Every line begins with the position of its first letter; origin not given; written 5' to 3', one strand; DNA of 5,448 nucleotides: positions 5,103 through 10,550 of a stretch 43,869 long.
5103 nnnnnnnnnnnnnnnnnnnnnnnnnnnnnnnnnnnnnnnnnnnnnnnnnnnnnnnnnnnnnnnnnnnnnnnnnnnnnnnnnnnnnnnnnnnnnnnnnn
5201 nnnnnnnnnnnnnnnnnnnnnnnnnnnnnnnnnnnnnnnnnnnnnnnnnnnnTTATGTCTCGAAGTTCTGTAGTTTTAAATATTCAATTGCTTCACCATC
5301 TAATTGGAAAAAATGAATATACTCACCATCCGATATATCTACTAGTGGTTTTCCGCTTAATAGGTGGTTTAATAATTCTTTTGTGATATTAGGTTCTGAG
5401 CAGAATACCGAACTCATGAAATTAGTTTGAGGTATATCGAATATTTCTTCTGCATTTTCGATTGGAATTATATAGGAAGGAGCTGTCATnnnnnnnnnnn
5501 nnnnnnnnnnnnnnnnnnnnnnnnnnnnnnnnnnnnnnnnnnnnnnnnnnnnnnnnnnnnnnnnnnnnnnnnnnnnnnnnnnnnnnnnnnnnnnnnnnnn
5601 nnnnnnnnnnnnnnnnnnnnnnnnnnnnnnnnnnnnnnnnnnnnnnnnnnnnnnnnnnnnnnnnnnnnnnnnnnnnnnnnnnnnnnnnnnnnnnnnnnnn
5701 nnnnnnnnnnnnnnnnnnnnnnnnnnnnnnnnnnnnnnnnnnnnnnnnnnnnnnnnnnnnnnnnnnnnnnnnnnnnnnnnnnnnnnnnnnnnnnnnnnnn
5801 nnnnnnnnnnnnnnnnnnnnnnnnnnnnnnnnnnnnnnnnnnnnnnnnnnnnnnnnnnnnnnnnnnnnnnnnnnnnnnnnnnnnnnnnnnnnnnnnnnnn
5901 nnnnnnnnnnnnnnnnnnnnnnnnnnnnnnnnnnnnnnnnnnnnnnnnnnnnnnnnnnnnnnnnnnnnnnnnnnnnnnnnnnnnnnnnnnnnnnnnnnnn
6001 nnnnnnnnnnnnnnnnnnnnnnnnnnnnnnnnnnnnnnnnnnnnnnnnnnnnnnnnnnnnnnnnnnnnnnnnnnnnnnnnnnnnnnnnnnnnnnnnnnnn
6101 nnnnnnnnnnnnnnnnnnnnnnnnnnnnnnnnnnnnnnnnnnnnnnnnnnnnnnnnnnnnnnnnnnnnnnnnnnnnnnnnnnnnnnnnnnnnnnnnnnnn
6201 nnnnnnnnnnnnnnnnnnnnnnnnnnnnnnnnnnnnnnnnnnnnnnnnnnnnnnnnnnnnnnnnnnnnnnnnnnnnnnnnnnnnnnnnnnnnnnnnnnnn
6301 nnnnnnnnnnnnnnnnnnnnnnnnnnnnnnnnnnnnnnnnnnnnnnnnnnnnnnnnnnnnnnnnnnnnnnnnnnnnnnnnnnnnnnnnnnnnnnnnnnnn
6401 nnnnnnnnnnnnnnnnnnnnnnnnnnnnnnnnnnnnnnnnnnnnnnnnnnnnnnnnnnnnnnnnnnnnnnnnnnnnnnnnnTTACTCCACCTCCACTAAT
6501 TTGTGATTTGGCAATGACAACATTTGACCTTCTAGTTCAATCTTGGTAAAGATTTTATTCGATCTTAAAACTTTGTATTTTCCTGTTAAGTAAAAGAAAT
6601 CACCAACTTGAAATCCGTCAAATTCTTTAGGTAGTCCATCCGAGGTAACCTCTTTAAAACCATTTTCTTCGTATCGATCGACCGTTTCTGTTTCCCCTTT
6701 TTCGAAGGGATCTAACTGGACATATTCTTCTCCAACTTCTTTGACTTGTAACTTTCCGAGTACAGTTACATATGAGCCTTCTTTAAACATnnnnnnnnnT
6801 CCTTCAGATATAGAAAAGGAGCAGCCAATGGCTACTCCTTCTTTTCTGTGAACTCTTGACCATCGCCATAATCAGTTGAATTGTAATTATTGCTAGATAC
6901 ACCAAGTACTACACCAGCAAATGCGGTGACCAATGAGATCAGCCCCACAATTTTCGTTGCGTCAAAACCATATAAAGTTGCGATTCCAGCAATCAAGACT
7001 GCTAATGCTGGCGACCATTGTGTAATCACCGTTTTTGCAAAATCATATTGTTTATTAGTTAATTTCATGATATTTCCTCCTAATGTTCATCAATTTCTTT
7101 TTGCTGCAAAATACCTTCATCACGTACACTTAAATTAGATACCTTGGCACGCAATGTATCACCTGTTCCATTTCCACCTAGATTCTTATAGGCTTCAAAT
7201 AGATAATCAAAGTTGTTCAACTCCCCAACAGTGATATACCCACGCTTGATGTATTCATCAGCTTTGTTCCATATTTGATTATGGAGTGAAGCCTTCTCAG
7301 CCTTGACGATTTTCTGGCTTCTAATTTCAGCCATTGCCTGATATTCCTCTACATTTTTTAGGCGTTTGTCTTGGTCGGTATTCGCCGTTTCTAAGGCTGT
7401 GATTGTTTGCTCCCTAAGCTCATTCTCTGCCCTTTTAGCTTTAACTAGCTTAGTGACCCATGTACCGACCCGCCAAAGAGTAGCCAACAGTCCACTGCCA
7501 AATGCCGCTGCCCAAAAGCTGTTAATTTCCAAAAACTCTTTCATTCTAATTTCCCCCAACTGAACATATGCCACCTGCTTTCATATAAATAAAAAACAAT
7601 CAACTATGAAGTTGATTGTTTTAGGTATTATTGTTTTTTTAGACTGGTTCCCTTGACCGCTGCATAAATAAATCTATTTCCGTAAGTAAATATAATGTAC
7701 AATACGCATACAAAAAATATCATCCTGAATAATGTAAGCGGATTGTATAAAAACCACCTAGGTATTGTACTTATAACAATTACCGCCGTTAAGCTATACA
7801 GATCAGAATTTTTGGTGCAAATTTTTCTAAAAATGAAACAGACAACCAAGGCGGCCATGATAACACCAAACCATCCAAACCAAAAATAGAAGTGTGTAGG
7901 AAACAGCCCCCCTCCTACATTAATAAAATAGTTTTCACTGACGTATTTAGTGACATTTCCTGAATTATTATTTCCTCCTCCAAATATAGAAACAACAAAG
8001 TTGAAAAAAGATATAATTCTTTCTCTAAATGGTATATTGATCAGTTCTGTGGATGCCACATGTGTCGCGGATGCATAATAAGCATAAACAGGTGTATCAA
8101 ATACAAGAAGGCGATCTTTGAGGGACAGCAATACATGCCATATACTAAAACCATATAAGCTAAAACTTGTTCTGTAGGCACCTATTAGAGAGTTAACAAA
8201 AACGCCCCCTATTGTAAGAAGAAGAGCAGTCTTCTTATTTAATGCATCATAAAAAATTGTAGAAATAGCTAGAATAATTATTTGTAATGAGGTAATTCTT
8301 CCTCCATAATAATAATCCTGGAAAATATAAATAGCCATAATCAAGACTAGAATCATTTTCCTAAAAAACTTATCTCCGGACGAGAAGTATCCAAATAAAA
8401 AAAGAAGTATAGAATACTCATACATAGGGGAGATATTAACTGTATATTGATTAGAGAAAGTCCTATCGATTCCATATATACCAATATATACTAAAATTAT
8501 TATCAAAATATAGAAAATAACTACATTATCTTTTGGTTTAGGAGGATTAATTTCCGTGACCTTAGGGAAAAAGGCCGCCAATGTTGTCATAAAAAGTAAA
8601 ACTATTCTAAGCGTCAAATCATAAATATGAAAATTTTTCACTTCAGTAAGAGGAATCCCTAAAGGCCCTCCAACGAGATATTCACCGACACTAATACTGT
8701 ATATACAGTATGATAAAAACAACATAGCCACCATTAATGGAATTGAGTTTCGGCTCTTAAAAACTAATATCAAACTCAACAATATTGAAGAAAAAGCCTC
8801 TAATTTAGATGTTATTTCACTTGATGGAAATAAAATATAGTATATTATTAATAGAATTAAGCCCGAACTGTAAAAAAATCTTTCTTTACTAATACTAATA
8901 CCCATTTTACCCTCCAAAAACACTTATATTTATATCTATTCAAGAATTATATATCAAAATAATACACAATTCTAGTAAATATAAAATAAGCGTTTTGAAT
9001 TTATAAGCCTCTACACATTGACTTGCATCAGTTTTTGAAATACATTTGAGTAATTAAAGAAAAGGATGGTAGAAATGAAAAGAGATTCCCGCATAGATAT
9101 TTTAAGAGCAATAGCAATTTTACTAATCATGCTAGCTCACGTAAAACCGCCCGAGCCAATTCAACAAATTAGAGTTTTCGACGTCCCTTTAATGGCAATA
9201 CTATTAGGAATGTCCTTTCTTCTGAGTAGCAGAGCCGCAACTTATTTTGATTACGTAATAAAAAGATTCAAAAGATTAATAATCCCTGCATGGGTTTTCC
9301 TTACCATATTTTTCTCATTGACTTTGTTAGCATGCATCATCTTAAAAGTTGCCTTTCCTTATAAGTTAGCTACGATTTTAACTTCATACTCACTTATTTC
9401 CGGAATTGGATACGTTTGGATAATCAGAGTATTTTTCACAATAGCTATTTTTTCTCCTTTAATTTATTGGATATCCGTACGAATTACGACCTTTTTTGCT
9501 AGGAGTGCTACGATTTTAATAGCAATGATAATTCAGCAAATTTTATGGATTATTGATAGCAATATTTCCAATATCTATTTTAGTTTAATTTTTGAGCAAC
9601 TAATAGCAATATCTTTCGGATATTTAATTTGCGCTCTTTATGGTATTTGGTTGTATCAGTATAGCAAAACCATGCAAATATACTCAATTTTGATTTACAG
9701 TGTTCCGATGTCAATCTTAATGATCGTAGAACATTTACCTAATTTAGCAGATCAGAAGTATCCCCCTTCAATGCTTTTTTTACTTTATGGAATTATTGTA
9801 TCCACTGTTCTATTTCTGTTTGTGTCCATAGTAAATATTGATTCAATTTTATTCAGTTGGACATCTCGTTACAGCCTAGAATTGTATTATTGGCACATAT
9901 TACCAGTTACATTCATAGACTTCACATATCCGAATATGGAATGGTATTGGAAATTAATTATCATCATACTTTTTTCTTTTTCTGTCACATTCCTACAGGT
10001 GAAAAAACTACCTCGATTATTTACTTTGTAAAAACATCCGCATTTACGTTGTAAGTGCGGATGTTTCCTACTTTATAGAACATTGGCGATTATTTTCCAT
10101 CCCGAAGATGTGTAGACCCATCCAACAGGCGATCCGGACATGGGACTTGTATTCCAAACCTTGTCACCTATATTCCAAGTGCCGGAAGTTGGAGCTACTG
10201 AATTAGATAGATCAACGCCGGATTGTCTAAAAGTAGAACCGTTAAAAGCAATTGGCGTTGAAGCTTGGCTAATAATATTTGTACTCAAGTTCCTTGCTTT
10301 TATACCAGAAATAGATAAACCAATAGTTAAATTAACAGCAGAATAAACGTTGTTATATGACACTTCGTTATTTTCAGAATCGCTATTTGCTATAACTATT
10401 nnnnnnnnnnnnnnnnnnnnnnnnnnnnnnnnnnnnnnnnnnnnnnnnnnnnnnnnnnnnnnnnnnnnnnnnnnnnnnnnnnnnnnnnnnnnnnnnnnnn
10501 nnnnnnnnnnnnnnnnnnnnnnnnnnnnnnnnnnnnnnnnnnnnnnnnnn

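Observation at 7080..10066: AT-rich cell-surface polysaccharide modification cassette (acyltransferase_3 + Wzy/EpsG-like membrane protein) between tail fibre and lysis genes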

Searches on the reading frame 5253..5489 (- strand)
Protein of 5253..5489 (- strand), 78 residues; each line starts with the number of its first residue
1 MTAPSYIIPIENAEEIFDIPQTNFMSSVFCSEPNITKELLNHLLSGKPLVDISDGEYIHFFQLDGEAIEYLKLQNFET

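Call 3: search_protein_families(library=pfam, proteins=[window:5253-5489:-], max_evalue=0.1)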
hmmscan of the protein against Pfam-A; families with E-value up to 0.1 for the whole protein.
window:5253-5489:- (78 aa): 0 families

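Call 4: search_protein_families(library=phrogs, proteins=[window:5253-5489:-], max_evalue=0.01)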
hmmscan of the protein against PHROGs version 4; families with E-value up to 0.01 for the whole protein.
window:5253-5489:- (78 aa): 1 family
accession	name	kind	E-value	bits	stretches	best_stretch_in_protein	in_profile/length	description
phrog_9771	-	unknown function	8e-30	103.7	1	1-75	1-75/75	-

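Call 89: search_protein_families(library=padloc, proteins=[window:5253-5489:-], max_evalue=0.01)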
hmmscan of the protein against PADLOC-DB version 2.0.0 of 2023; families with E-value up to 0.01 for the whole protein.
window:5253-5489:- (78 aa): 0 families

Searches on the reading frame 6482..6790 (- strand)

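Call 3: search_protein_families(library=pfam, proteins=[window:6482-6790:-], max_evalue=0.1)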
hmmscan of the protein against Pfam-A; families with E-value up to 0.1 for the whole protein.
window:6482-6790:- (102 aa): 0 families

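Call 4: search_protein_families(library=phrogs, proteins=[window:6482-6790:-], max_evalue=0.01)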
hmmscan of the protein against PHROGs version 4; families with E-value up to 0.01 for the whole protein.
window:6482-6790:- (102 aa): 1 family
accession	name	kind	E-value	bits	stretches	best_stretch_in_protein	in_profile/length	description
phrog_13973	-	unknown function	1.7e-47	160.9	1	1-102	1-102/102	-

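Call 89: search_protein_families(library=padloc, proteins=[window:6482-6790:-], max_evalue=0.01)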
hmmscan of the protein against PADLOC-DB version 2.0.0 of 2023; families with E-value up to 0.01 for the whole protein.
window:6482-6790:- (102 aa): 0 families

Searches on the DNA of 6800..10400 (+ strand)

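Call 5: search_dna_similar(collection=phages, query=window:6800-10400:+, mode=near, max_rows=30)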
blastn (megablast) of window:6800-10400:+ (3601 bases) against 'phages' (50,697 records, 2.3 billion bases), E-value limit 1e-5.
No match.

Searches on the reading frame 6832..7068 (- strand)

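Call 3: search_protein_families(library=pfam, proteins=[window:6832-7068:-], max_evalue=0.1)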
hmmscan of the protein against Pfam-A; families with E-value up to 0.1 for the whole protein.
window:6832-7068:- (78 aa): 2 families
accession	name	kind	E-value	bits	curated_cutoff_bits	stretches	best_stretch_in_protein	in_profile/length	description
PF16938.10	Phage_holin_Dp1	-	2.8e-12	47.3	25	1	3-63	1-62/63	Putative phage holin Dp-1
PF24220.1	DUF7439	-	0.041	14.3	27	1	21-54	32-64/75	Family of unknown function (DUF7439)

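Call 4: search_protein_families(library=phrogs, proteins=[window:6832-7068:-], max_evalue=0.01)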
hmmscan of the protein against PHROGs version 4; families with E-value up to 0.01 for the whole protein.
window:6832-7068:- (78 aa): 4 families
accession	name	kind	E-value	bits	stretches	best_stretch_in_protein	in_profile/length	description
phrog_881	-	lysis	1e-20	74.5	1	1-65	1-66/68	holin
phrog_9233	-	lysis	4.6e-11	43.9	1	2-66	13-78/124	holin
phrog_13239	-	unknown function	9.6e-08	33.4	1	3-64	19-81/138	-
phrog_31008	-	unknown function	0.0088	17.2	0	14-62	36-80/81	-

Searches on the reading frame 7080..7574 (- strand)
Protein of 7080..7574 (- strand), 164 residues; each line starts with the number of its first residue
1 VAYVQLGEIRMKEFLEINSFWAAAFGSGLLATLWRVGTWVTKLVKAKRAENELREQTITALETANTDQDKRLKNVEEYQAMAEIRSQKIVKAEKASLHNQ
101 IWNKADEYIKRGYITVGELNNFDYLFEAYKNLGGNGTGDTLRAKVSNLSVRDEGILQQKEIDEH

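Call 3: search_protein_families(library=pfam, proteins=[window:7080-7574:-], max_evalue=0.1)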
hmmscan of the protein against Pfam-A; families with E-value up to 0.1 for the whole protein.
window:7080-7574:- (164 aa): 3 families
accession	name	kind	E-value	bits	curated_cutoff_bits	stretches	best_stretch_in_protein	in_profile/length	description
PF04233.19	Phage_Mu_F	-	0.019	16.2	29.6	1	42-110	29-97/112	Phage Mu protein F like protein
PF13965.12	SID-1_RNA_chan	-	0.036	13.1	28.7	1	12-108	107-206/594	dsRNA-gated channel SID-1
PF10828.13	DUF2570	-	0.043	14.3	26.6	1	41-87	22-66/108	Protein of unknown function (DUF2570)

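Call 4: search_protein_families(library=phrogs, proteins=[window:7080-7574:-], max_evalue=0.01)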
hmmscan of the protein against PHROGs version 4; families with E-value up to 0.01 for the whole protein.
window:7080-7574:- (164 aa): 4 families
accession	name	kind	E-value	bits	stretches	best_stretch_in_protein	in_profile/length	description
phrog_4105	-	unknown function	4.1e-18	66.5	1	78-152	26-100/103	-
phrog_4257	-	unknown function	1.1e-16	62.3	1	40-153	22-136/138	-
phrog_736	-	unknown function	0.0036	18.4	1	14-68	8-62/112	-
phrog_3148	-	DNA, RNA and nucleotide metabolism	0.0073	14.9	1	51-141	358-449/1424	RNA polymerase beta subunit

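Call 6: search_protein_families(library=ncbifam, proteins=[window:7080-7574:-], max_evalue=0.1)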
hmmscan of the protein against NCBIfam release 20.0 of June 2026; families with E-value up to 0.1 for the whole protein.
window:7080-7574:- (164 aa): 2 families
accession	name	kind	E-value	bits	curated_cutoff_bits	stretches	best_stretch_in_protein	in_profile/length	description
TIGR03488.1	cas_Cas5p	equivalog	0.06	12.8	100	1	80-130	98-150/236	type I-PGING CRISPR-associated protein Cas5p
TIGR04408.1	LptG_lptG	equivalog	0.06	12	240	1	37-103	146-198/351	LPS export ABC transporter permease LptG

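Call 89: search_protein_families(library=padloc, proteins=[window:7080-7544:-], max_evalue=0.01)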
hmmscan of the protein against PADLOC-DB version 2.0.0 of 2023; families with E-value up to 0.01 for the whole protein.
window:7080-7544:- (154 aa): 0 families
